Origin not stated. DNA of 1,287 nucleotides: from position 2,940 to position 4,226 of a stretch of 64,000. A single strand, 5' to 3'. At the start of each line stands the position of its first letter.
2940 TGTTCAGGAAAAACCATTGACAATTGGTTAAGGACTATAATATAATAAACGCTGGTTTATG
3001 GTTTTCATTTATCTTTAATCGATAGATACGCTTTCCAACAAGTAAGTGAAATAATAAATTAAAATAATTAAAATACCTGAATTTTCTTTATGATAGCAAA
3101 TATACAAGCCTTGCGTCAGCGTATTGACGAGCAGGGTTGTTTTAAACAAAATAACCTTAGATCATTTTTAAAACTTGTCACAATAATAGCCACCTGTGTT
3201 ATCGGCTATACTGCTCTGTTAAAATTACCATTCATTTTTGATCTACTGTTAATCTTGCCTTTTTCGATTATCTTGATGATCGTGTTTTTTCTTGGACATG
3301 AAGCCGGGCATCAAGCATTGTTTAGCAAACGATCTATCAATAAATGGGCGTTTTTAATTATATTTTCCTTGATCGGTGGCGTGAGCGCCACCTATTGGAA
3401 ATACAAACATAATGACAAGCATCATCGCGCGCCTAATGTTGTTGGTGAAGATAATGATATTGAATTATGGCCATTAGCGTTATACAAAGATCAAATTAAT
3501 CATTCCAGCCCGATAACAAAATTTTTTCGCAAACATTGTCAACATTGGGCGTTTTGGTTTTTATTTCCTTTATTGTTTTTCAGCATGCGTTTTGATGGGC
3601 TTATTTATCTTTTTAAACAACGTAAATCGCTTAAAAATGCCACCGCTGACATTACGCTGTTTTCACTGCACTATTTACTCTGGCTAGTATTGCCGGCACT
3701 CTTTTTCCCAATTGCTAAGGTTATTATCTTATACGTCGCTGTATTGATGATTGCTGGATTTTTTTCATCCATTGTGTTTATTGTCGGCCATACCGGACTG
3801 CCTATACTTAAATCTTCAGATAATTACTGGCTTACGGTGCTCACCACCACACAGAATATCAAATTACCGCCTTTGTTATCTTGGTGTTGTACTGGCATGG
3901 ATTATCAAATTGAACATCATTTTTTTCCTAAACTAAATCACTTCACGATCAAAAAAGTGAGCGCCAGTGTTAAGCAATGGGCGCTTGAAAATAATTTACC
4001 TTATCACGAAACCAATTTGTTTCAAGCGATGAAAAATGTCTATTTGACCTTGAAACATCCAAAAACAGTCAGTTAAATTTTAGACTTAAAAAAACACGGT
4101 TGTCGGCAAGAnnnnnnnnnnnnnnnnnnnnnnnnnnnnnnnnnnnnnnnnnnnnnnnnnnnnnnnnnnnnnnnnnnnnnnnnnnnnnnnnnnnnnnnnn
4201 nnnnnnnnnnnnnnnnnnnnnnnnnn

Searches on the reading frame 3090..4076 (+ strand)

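Call 43: search_protein_families(library=pfam, proteins=[window:3090-4076:+], max_evalue=0.001)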
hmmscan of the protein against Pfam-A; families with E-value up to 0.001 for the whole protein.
window:3090-4076:+ (328 aa): 1 family
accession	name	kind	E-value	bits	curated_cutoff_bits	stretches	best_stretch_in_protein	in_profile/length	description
PF00487.30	FA_desaturase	-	8.3e-33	114.6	29.7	1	54-308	10-252/253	Fatty acid desaturase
